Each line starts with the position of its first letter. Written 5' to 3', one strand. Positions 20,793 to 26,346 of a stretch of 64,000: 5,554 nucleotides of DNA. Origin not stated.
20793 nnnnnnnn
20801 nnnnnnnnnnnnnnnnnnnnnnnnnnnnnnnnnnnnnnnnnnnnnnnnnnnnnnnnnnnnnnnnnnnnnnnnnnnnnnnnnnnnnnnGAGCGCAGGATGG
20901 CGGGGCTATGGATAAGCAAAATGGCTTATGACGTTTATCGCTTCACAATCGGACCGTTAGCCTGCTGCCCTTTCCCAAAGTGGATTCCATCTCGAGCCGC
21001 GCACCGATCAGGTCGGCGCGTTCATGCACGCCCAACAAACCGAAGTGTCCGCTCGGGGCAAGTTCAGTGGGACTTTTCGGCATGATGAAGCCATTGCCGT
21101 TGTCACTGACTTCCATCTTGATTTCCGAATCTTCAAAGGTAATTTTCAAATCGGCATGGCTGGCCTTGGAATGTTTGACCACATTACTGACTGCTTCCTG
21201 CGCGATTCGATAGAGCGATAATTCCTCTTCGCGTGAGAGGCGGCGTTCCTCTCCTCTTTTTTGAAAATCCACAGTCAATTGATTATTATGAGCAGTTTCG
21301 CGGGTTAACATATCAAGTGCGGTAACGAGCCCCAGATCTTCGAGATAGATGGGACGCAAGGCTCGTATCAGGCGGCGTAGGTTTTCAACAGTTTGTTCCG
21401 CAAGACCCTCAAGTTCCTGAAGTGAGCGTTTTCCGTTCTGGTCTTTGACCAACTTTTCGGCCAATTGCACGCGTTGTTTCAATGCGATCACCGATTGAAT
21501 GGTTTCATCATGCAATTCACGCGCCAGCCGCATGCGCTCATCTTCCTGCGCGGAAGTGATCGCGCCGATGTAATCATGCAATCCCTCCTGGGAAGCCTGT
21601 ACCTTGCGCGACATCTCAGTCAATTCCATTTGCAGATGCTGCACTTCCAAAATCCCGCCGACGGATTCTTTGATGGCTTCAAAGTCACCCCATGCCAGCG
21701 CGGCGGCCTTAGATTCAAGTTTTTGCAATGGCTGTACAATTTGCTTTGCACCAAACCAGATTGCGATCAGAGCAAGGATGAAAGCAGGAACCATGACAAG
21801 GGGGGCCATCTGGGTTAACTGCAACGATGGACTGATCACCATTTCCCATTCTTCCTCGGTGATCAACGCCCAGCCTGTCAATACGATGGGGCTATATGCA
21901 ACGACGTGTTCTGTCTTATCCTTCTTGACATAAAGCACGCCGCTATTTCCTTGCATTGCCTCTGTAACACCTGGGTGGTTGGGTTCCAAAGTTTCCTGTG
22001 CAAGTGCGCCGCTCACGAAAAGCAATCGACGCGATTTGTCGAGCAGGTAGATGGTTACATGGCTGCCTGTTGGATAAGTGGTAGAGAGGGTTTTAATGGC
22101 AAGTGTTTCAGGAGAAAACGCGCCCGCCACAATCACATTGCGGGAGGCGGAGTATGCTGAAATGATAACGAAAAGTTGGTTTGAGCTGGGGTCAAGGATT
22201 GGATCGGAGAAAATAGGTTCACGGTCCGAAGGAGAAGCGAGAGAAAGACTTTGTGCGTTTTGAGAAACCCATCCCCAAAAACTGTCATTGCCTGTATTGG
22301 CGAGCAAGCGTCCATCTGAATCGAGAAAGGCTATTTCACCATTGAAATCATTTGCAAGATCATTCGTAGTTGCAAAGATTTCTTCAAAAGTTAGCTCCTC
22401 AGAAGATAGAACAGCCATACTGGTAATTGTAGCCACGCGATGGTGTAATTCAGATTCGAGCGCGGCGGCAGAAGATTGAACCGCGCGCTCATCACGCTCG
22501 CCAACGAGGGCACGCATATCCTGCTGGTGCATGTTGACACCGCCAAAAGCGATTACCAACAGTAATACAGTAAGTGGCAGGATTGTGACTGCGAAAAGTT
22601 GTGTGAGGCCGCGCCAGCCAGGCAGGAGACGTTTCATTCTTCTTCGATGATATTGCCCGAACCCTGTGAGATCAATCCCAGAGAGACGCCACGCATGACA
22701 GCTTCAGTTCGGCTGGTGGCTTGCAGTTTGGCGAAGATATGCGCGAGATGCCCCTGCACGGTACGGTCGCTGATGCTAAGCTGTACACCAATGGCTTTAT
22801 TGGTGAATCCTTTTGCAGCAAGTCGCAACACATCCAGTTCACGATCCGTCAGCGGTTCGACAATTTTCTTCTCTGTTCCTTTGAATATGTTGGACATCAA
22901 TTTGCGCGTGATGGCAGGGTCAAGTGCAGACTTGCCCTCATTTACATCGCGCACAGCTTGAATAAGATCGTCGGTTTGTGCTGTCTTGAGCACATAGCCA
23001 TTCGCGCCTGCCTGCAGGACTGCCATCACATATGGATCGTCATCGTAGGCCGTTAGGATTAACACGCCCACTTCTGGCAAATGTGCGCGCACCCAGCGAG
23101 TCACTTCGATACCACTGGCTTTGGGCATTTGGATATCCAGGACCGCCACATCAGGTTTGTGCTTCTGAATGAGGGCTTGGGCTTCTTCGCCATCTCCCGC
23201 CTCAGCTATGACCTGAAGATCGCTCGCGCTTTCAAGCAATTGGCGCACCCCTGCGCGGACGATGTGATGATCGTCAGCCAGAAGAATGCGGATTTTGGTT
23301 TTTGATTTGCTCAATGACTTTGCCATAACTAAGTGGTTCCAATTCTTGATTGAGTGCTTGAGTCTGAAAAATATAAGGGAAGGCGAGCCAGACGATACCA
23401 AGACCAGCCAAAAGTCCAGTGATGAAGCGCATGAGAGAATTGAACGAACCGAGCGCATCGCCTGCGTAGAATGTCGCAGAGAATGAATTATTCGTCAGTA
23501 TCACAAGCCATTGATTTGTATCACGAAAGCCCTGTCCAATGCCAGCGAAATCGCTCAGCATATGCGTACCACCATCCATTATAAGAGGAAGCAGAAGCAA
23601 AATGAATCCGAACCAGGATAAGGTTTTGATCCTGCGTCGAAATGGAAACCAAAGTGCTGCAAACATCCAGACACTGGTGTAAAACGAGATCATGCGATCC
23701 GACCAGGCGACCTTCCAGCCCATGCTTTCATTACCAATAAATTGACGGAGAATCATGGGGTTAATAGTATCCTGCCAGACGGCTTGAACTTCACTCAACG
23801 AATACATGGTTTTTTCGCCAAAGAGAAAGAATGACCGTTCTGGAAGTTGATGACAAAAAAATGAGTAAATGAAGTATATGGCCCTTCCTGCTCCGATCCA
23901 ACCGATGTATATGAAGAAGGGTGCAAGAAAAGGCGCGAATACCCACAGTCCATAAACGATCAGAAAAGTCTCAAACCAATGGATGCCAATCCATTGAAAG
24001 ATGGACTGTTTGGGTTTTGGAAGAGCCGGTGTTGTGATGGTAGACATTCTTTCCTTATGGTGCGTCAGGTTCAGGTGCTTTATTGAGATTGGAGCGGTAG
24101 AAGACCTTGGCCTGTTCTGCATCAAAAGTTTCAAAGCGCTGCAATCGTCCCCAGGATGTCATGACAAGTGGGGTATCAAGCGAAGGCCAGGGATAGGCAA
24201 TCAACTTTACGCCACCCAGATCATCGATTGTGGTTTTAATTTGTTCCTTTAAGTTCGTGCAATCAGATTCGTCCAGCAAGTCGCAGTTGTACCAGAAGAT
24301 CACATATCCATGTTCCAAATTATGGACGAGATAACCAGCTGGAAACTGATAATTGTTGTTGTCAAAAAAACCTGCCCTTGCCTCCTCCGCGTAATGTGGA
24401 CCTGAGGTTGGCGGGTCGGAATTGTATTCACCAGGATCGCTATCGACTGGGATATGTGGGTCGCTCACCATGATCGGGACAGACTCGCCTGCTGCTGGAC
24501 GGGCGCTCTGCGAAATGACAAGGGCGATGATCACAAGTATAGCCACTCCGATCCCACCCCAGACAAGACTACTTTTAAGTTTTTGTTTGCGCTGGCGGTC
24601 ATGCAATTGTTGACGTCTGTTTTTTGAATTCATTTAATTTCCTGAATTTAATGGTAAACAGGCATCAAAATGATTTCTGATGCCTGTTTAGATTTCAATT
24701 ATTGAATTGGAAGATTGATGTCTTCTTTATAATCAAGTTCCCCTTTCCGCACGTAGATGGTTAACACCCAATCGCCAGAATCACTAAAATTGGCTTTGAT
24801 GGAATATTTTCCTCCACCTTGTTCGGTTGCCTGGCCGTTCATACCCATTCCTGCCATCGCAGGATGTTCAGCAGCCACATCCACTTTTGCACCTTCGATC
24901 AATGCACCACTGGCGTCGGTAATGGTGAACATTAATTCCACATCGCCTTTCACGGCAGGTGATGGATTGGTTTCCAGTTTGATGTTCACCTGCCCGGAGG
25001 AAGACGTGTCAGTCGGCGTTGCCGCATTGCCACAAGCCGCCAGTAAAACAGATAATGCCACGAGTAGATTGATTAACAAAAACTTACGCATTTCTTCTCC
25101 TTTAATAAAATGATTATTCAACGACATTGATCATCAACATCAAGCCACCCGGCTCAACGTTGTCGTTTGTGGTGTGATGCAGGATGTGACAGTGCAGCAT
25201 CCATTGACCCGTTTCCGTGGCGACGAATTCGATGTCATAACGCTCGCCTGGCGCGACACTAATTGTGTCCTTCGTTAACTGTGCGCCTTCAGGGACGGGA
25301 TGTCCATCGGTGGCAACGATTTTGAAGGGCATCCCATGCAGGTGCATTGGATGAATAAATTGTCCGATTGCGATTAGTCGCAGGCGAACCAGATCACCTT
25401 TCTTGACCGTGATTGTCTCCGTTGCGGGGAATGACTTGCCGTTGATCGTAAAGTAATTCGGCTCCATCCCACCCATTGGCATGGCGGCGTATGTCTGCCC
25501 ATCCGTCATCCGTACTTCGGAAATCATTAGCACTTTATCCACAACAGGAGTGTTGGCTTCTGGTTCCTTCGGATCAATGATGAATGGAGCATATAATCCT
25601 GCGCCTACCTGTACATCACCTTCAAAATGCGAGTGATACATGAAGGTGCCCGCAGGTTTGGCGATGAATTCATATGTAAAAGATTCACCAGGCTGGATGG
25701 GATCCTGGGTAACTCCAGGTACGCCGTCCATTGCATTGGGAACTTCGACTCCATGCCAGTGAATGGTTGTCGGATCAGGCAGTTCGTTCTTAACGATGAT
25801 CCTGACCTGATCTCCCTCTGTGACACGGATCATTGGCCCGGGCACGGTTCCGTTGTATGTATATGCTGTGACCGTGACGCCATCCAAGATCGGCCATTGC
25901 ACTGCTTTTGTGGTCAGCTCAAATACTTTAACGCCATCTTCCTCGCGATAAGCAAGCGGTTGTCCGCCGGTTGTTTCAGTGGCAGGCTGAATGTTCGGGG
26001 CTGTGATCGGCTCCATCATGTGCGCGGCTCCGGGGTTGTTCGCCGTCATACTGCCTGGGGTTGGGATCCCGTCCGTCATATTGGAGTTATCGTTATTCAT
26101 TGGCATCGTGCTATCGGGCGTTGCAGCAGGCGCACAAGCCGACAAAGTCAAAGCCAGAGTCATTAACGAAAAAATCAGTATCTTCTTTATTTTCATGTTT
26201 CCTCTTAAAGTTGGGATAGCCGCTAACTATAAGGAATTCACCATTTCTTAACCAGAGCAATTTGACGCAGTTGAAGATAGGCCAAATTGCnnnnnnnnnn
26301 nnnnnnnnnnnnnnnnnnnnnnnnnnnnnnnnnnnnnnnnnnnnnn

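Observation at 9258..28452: Island-wide regulon: 16-bp 7-2-7 operator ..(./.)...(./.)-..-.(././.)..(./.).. at a fixed distance from starts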

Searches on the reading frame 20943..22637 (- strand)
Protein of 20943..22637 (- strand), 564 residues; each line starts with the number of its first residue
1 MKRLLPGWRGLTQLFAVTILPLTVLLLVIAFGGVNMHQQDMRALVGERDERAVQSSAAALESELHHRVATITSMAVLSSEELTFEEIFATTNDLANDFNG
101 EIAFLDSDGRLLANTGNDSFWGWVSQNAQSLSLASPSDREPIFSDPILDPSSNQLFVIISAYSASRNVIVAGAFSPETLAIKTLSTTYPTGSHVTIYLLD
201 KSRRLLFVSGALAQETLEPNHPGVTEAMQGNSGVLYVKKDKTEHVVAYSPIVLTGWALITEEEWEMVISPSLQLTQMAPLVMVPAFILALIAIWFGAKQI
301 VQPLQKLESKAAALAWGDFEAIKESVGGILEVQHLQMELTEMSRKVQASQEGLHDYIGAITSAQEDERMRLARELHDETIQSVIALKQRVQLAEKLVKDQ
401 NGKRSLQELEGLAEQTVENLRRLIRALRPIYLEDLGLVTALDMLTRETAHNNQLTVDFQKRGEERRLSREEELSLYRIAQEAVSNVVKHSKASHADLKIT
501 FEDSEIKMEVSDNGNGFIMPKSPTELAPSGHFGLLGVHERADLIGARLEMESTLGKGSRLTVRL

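Call 7: search_protein_families(library=pfam, proteins=[window:20943-22637:-], max_evalue=0.001)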
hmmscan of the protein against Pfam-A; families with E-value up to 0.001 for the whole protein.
window:20943-22637:- (564 aa): 3 families
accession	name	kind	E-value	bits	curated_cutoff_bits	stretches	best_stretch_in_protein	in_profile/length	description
PF07730.19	HisKA_3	-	1.5e-13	51.5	24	1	367-430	1-66/68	Histidine kinase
PF02518.31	HATPase_c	-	7.6e-11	42.9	26.4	1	472-564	3-107/111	Histidine kinase-, DNA gyrase B-, and HSP90-like ATPase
PF02743.24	dCache_1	-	2.3e-07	31.1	45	1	56-260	18-239/240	Cache domain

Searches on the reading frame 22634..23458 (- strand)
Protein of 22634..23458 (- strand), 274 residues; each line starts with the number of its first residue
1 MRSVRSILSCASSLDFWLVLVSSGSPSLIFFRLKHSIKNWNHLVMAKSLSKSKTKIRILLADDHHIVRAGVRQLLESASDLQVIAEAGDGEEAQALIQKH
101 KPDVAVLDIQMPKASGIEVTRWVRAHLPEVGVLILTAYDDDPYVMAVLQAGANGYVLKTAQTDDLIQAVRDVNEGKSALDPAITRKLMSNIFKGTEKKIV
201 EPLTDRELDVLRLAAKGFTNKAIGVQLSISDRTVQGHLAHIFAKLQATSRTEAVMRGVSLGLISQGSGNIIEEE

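Call 7: search_protein_families(library=pfam, proteins=[window:22634-23458:-], max_evalue=0.001)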
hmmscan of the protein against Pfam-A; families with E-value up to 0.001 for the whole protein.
window:22634-23458:- (274 aa): 2 families
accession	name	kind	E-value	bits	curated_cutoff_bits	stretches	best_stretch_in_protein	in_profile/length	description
PF00072.30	Response_reg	-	1.5e-30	106.1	30.2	1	58-170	1-111/111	Response regulator receiver domain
PF00196.25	GerE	-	2.9e-19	68.9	23.5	1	202-255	2-55/57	Bacterial regulatory proteins, luxR family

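Call 17: find_related_loci(query=window:22637-23326:-, collection=genome_contigs, flank=10000)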
Query seq(230 aa) (230 aa) in genome_contigs; peptide patterns used: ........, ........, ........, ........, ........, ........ (x = any residue, [..] = any of these).
598 stretches matched a pattern (row limit reached: there are more); 428 encode a relative of the query (tblastn E <= 1e-3); the best 80 are kept; 80 distinct loci.
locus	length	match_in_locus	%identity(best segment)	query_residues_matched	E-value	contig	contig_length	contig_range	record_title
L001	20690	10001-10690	96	1-230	3e-147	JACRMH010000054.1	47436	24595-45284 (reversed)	MAG: Chloroflexi bacterium isolate NC_groundwater_1902_Pr3_S2p5_49_13 SR2-18-S2p5_coassembly_scaffold_286183, whole geno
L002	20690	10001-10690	97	1-230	1e-146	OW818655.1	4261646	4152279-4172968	metagenome genome assembly, chromosome: 1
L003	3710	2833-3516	96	1-228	4e-149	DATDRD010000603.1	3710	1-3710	MAG TPA_asm: Anaerolineales bacterium isolate SMAG_U7968 k141_1241716, whole genome shotgun sequence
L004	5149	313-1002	95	1-230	3e-146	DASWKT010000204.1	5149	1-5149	MAG TPA_asm: Anaerolineales bacterium isolate SMAG_U2929 k141_1639945, whole genome shotgun sequence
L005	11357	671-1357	95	1-229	9e-144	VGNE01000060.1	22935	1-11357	MAG: Chloroflexi bacterium isolate K_DeepCast_100m_m2_203 K_DeepCast_100m_m2_203_Ga0194127_10002839, whole genome shotgu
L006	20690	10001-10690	96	1-230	1e-145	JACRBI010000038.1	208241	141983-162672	MAG: Chloroflexi bacterium isolate NC_groundwater_1616_Pr3_B-0.1um_52_55 SR-2_scaffold_141_2782769, whole genome shotgun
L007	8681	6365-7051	96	1-229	2e-143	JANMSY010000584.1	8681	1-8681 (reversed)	MAG: Anaerolineales bacterium isolate SOY_29_metabat_307 SOY_29_k141_3029742, whole genome shotgun sequence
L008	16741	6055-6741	95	1-229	3e-143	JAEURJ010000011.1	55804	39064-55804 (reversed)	MAG: Anaerolineales bacterium isolate new MAG-274 k141_822099, whole genome shotgun sequence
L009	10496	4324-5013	94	1-230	3e-142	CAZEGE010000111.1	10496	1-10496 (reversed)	MAG TPA_asm: uncultured Anaerolinea sp. isolate ERP124720_co1_123 genome assembly, contig: NODE_7375_length_10496_cov_36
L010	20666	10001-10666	93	8-229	7e-140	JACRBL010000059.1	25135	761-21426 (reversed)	MAG: Chloroflexi bacterium isolate NC_groundwater_1619_Pr3_B-0.1um_56_27 SR-2_scaffold_141_3096898, whole genome shotgun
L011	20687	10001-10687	92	1-229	2e-139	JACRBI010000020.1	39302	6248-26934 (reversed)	MAG: Chloroflexi bacterium isolate NC_groundwater_1616_Pr3_B-0.1um_52_55 SR-2_scaffold_141_1082374, whole genome shotgun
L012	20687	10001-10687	92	1-229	4e-139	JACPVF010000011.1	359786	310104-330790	MAG: Chloroflexi bacterium isolate NC_groundwater_777_Ag_S2p5_58_39 JBCH_GD18_4_SO25_S179_scaffold_471059, whole genome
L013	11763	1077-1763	92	1-229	4e-139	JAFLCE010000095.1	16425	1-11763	MAG: Anaerolineae bacterium isolate UWPOB_ANAER1 gnl_X_MCALJHDA_95, whole genome shotgun sequence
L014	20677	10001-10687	92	1-229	5e-139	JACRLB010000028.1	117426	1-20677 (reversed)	MAG: Chloroflexi bacterium isolate NC_groundwater_1870_Pr3_B-0.1um_52_44 SR2-18-B1_coassembly_165985, whole genome shotg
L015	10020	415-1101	91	1-229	6e-139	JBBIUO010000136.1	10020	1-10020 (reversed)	MAG: Chloroflexota bacterium isolate QNS170220_bin_55 NODE_2376_length_10020_cov_6.893728, whole genome shotgun sequence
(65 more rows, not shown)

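Call 34: search_solved_structures(query=window:22637-23326:-, max_evalue=1e-10, show_alignments=0)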
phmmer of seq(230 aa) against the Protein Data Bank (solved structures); distinct sequences matched with E-value up to 1e-10: 46.
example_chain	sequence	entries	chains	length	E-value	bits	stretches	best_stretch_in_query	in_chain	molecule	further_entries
7ve6_A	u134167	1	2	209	8.7e-41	143.4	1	12-215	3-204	Response regulator protein VraR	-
4gvp_A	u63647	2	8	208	1.1e-40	143.1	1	12-215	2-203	Response regulator protein vraR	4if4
3c3w_A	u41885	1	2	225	4.2e-39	137.9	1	12-214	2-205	TWO COMPONENT TRANSCRIPTIONAL REGULATORY PROTEIN DEVR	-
5hev_A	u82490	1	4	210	2.4e-38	135.4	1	12-219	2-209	Response regulator protein VraR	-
4yn8_A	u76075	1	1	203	1.8e-35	126.1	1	11-211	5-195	Response regulator ChrA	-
1a04_A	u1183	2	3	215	4.6e-34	121.4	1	12-210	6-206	NITRATE/NITRITE RESPONSE REGULATOR PROTEIN NARL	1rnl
4zmr_A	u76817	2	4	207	8.3e-32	114.1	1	11-210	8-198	Response regulator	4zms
4hye_A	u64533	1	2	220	9.6e-32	113.9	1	11-210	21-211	Response regulator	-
4ldz_A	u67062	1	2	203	1.3e-28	103.6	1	10-217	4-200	Transcriptional regulatory protein DesR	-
3cz5_A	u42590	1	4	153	1.8e-25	93.4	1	10-152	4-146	Two-component response regulator, LuxR family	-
3eul_A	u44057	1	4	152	1.8e-23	86.8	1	9-143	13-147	POSSIBLE NITRATE/NITRITE RESPONSE TRANSCRIPTIONAL REGULATORY PROTEIN NARL (DNA-binding res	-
4e7o_A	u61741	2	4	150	2e-21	80.2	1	10-139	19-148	Response regulator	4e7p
5f64_A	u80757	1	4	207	7.7e-20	75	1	13-205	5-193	Positive transcription regulator EvgA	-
8zwn_A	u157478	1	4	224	1.1e-19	74.4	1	14-205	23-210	DNA-binding transcriptional activator EvgA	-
6swf_A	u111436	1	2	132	2.1e-18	70.3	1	13-130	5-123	Two-component response regulator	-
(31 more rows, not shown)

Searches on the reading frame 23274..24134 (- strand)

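Call 7: search_protein_families(library=pfam, proteins=[window:23274-24134:-], max_evalue=0.001)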
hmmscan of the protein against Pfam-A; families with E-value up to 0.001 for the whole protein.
window:23274-24134:- (286 aa): 1 family
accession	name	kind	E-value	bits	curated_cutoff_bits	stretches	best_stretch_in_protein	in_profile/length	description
PF09858.14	DUF2085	-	4.2e-09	37.1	25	1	139-249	13-89/90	Predicted membrane protein (DUF2085)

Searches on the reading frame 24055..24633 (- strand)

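Call 7: search_protein_families(library=pfam, proteins=[window:24055-24633:-], max_evalue=0.001)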
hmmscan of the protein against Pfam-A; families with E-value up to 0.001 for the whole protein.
window:24055-24633:- (192 aa): 1 family
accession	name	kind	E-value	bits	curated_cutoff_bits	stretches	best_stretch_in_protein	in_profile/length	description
PF11303.13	DUF3105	-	4.8e-23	82.1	25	1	69-191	9-126/130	Protein of unknown function (DUF3105)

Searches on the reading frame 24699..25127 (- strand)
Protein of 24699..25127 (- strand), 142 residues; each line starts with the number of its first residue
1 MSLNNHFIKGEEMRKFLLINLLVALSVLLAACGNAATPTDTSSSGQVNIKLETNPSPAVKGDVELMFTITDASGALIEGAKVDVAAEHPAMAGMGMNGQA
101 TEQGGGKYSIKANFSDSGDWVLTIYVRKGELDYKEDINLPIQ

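Call 7: search_protein_families(library=pfam, proteins=[window:24699-25127:-], max_evalue=0.001)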
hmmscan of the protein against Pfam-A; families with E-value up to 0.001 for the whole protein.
window:24699-25127:- (142 aa): 2 families
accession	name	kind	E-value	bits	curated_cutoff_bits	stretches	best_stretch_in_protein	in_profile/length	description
PF13115.11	YtkA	-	2.1e-12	48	25.9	1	44-124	4-84/85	YtkA-like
PF05751.16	FixH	-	6.2e-06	26.7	23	1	55-129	66-139/150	FixH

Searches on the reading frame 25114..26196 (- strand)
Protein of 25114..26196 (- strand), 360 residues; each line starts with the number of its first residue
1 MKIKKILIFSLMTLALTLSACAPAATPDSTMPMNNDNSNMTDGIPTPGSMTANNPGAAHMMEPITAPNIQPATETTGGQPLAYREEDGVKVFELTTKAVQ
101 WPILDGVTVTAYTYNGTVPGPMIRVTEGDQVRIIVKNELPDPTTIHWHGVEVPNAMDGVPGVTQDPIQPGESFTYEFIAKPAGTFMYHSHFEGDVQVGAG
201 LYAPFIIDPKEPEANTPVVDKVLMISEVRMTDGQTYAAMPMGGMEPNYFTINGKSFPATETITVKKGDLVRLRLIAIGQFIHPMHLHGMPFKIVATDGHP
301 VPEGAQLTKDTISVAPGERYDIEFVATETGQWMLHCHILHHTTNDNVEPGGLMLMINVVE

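Call 8: search_protein_families(library=pfam, proteins=[window:25114-26196:-], max_evalue=0.001)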
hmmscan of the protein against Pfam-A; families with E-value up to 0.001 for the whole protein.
window:25114-26196:- (360 aa): 3 families
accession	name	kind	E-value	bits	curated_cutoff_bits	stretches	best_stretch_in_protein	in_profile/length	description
PF07732.21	Cu-oxidase_3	-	1.7e-43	147.9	21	1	97-211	3-118/119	Multicopper oxidase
PF07731.20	Cu-oxidase_2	-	9.3e-35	119.8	20.4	2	242-344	15-125/137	Multicopper oxidase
PF00394.28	Cu-oxidase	-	1.3e-12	48.6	21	1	239-346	32-142/157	Multicopper oxidase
